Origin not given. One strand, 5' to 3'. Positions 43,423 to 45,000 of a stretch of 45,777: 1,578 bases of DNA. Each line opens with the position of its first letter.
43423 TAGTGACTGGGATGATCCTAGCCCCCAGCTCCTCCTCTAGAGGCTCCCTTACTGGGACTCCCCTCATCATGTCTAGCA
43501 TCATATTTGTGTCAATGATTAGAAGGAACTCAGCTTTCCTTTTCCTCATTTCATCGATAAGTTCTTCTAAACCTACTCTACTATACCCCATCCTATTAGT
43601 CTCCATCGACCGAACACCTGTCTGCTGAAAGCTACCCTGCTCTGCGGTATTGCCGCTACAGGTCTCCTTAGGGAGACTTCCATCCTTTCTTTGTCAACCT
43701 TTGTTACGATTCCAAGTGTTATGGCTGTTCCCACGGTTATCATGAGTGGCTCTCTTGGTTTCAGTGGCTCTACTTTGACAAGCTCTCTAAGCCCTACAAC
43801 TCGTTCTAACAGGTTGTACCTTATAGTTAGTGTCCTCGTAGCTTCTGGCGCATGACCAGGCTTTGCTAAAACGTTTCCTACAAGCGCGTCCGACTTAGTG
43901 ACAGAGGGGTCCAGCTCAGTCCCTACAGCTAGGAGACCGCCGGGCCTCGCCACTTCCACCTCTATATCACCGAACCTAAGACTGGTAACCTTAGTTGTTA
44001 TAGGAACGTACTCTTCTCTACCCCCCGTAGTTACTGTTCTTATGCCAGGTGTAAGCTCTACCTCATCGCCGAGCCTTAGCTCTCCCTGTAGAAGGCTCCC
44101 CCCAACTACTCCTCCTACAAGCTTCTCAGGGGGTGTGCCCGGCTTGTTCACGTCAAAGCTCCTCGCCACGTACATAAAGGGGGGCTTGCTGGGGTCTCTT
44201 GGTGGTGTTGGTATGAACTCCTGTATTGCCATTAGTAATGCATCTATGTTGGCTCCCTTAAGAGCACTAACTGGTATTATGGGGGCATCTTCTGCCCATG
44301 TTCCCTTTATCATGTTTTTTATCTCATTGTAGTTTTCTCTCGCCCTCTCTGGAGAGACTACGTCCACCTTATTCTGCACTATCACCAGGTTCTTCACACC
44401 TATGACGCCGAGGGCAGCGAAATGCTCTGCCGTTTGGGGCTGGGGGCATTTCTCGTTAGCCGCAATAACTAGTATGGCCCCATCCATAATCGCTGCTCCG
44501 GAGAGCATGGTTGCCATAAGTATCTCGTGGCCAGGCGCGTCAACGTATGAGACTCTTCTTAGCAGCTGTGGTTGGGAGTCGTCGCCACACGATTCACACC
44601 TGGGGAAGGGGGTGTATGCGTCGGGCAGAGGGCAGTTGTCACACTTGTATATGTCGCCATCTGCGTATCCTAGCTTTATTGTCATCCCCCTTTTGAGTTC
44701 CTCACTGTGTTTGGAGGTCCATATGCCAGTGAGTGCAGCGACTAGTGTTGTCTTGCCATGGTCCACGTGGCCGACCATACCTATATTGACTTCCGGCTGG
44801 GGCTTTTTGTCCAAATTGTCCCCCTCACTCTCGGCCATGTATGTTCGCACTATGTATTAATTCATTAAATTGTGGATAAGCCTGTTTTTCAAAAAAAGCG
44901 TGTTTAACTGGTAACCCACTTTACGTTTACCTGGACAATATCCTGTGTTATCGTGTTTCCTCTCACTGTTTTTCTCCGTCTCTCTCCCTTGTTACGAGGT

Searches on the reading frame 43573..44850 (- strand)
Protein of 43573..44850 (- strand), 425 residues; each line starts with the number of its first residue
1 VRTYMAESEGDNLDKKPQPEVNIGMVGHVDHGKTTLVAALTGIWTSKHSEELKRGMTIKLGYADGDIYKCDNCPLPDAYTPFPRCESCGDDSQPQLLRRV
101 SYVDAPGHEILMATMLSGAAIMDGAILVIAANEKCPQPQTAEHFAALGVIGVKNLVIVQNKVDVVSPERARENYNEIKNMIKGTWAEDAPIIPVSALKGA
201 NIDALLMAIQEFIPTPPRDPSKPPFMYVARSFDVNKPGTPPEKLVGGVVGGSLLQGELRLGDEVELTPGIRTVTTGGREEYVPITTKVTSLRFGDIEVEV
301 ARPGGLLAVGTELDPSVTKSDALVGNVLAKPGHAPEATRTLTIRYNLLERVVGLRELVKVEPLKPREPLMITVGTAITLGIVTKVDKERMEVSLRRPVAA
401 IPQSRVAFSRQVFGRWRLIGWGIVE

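Call 39: search_protein_families(library=pfam, proteins=[window:43573-44850:-], max_evalue=0.01)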
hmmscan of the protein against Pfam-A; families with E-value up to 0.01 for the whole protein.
window:43573-44850:- (425 aa): 4 families
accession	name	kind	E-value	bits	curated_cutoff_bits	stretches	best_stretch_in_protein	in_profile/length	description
PF09173.17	eIF2_C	-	8.5e-32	109.7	22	1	340-424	2-86/86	Initiation factor eIF2 gamma, C terminal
PF00009.33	GTP_EFTU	-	4.3e-31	108.4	26.5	1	21-214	4-187/188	Elongation factor Tu GTP binding domain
PF03144.31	GTP_EFTU_D2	-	5.8e-06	27.1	30.3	1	246-328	1-72/73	Elongation factor Tu domain 2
PF03193.22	RsgA_GTPase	-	0.00019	21.8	30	0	119-210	20-105/174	RsgA GTPase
